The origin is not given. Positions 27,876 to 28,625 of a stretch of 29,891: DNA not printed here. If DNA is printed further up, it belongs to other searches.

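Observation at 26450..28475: Self-contained module: sigma-54 activator, UAS dyads, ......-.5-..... promoter, EIIA-Ntr-like gene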

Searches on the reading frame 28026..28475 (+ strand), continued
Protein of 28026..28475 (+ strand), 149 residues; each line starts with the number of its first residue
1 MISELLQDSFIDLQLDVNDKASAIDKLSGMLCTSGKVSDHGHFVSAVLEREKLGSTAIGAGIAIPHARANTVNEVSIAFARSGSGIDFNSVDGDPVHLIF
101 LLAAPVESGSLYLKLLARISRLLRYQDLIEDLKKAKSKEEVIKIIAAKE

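Call 53: search_protein_families(library=pfam, proteins=[L024:15745-16335:+, L024:16351-17067:+, L024:17064-18797:+, L024:18790-20085:+, L024:13166-15547:-, L024:11438-13084:+], max_evalue=0.001)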
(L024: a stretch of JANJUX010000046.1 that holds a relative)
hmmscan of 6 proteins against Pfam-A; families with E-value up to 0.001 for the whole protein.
L024:15745-16335:+ (196 aa): 1 family
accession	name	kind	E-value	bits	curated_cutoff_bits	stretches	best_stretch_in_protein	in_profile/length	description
PF05103.18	DivIVA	-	0.00082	19.8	28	0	9-64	72-126/131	DivIVA protein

L024:16351-17067:+ (238 aa): 1 family
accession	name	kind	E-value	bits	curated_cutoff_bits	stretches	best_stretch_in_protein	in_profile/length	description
PF10962.13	DUF2764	-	2.8e-07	30.9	24.1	1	177-234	204-262/271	Protein of unknown function (DUF2764)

L024:17064-18797:+ (577 aa): 4 families
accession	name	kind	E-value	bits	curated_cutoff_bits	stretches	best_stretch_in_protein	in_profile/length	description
PF00006.31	ATP-synt_ab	-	4.2e-60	203.5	29.5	1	219-439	2-213/213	ATP synthase alpha/beta family, nucleotide-binding domain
PF16886.11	ATP-synt_ab_Xtn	-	3.1e-24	85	25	1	113-199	2-88/88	ATPsynthase alpha/beta subunit barrel-sandwich domain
PF22919.1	ATP-synt_VA_C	-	2.9e-08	34.1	24.7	1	456-517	22-83/101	C-terminal domain of V and A type ATP synthase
PF02874.29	ATP-synt_ab_N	-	0.00015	22.7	20.9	1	7-71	1-68/69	ATP synthase alpha/beta family, beta-barrel domain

L024:18790-20085:+ (431 aa): 3 families
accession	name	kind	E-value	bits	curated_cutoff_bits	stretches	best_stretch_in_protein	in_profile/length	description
PF00006.31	ATP-synt_ab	-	4.6e-57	193.5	29.5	1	128-318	2-194/213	ATP synthase alpha/beta family, nucleotide-binding domain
PF22919.1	ATP-synt_VA_C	-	1.4e-10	41.5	24.7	1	335-427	4-100/101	C-terminal domain of V and A type ATP synthase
PF02874.29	ATP-synt_ab_N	-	9.7e-09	36.1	20.9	1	11-71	4-69/69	ATP synthase alpha/beta family, beta-barrel domain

L024:13166-15547:- (793 aa): 2 families
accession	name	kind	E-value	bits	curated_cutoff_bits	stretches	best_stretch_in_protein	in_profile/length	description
PF13205.12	Big_5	-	1.2e-51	174.2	23.6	4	528-629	4-105/105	Bacterial Ig-like domain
PF04234.18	CopC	-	0.00033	22.1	23.3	0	335-368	3-33/92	CopC domain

L024:11438-13084:+ (548 aa): 0 families

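Call 58: search_protein_families(library=ncbifam, proteins=[P0111, P0112, P0062, P0022], max_evalue=0.00001)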
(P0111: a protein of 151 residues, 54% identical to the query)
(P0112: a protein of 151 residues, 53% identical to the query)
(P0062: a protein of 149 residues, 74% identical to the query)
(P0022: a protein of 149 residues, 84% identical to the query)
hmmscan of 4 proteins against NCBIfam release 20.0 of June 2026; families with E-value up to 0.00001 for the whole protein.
P0111 (151 aa): 8 families
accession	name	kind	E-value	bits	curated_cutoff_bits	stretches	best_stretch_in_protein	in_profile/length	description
TIGR00848.1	fruA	subfamily_domain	6.1e-36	123.2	103.5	1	8-133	3-129/129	fructose PTS transporter subunit IIA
TIGR01419.1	nitro_reg_IIA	equivalog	1.3e-26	93.2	138.7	1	3-147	2-144/145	PTS IIA-like nitrogen regulatory protein PtsN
NF007293.0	PRK09765.1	equivalog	9.5e-26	90.5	763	1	1-149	2-152/639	PTS 2-O-a-mannosyl-D-glycerate transporter subunit IIABC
NF007389.0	PRK09913.1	equivalog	9.6e-26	90.5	151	1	10-147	7-143/148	PTS fructose transporter subunit IIA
NF008145.0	PRK10896.1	equivalog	4.1e-18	65.6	221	1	40-149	46-156/161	PTS IIA-like nitrogen regulatory protein PtsN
NF008319.0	PRK11109.1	equivalog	5e-16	59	302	1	9-150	6-143/376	fused PTS fructose transporter subunit IIA/HPr protein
NF011663.0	PRK15083.1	subfamily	7.3e-12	44.1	589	1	10-149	500-637/639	PTS mannitol transporter subunit IICBA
NF010351.0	PRK13779.1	equivalog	1.4e-09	37.3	766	1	11-149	8-142/503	bifunctional PTS system fructose-specific transporter subunit IIA/HPr protein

P0112 (151 aa): 8 families
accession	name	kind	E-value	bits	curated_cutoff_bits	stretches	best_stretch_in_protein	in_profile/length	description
TIGR00848.1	fruA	subfamily_domain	4.1e-35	120.5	103.5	1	7-133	2-129/129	fructose PTS transporter subunit IIA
TIGR01419.1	nitro_reg_IIA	equivalog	6.4e-28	97.4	138.7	1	3-147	2-144/145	PTS IIA-like nitrogen regulatory protein PtsN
NF007293.0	PRK09765.1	equivalog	3.6e-27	95.2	763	1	1-149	2-152/639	PTS 2-O-a-mannosyl-D-glycerate transporter subunit IIABC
NF007389.0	PRK09913.1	equivalog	1.2e-24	86.9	151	1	10-146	7-142/148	PTS fructose transporter subunit IIA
NF008145.0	PRK10896.1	equivalog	4.8e-19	68.6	221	1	18-149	25-156/161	PTS IIA-like nitrogen regulatory protein PtsN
NF008319.0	PRK11109.1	equivalog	1.6e-16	60.6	302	1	8-150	5-143/376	fused PTS fructose transporter subunit IIA/HPr protein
NF011663.0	PRK15083.1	subfamily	6.1e-12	44.4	589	1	10-149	500-637/639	PTS mannitol transporter subunit IICBA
NF010351.0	PRK13779.1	equivalog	2.6e-10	39.8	766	1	10-149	7-142/503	bifunctional PTS system fructose-specific transporter subunit IIA/HPr protein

P0062 (149 aa): 9 families
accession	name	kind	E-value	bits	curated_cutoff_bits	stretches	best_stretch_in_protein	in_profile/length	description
TIGR00848.1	fruA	subfamily_domain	3.2e-35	120.8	103.5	1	6-132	2-129/129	fructose PTS transporter subunit IIA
NF007293.0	PRK09765.1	equivalog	6.4e-28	97.6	763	1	4-146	6-150/639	PTS 2-O-a-mannosyl-D-glycerate transporter subunit IIABC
NF007389.0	PRK09913.1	equivalog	1.5e-27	96.3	151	1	9-146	7-143/148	PTS fructose transporter subunit IIA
TIGR01419.1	nitro_reg_IIA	equivalog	7.2e-25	87.5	138.7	1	2-145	2-143/145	PTS IIA-like nitrogen regulatory protein PtsN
NF008145.0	PRK10896.1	equivalog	5.4e-18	65.2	221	1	4-147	12-155/161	PTS IIA-like nitrogen regulatory protein PtsN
NF008319.0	PRK11109.1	equivalog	2.7e-15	56.5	302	1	10-146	8-140/376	fused PTS fructose transporter subunit IIA/HPr protein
NF011663.0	PRK15083.1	subfamily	1.6e-12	46.3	589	1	7-148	498-637/639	PTS mannitol transporter subunit IICBA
NF010351.0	PRK13779.1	equivalog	3e-07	29.7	766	1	7-131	5-125/503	bifunctional PTS system fructose-specific transporter subunit IIA/HPr protein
NF007694.0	PRK10372.1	equivalog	2.5e-06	27.7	187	1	8-147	10-149/154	PTS ascorbate transporter subunit IIA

P0022 (149 aa): 9 families
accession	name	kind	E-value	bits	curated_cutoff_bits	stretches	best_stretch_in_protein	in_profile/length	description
TIGR00848.1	fruA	subfamily_domain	1.5e-33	115.5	103.5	1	6-132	2-129/129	fructose PTS transporter subunit IIA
NF007389.0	PRK09913.1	equivalog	8.6e-29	100.4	151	1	6-146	4-143/148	PTS fructose transporter subunit IIA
NF007293.0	PRK09765.1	equivalog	1.1e-26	93.6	763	1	4-147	6-151/639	PTS 2-O-a-mannosyl-D-glycerate transporter subunit IIABC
TIGR01419.1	nitro_reg_IIA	equivalog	3.5e-26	91.8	138.7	1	2-145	2-143/145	PTS IIA-like nitrogen regulatory protein PtsN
NF008145.0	PRK10896.1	equivalog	7.1e-20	71.3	221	1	3-147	11-155/161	PTS IIA-like nitrogen regulatory protein PtsN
NF008319.0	PRK11109.1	equivalog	2.6e-15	56.6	302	1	9-146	7-140/376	fused PTS fructose transporter subunit IIA/HPr protein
NF011663.0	PRK15083.1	subfamily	4.2e-12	44.9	589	1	7-148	498-637/639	PTS mannitol transporter subunit IICBA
NF007236.0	PRK09665.1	equivalog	4.6e-07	29.7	139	1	18-137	13-134/150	PTS galactitol transporter subunit IIA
NF010351.0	PRK13779.1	equivalog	6.7e-07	28.5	766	1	9-147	7-141/503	bifunctional PTS system fructose-specific transporter subunit IIA/HPr protein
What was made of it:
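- On PtsN (EIIA-Ntr): The hpf-linked paralogue also fails, at 93-97 bits (call 58).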
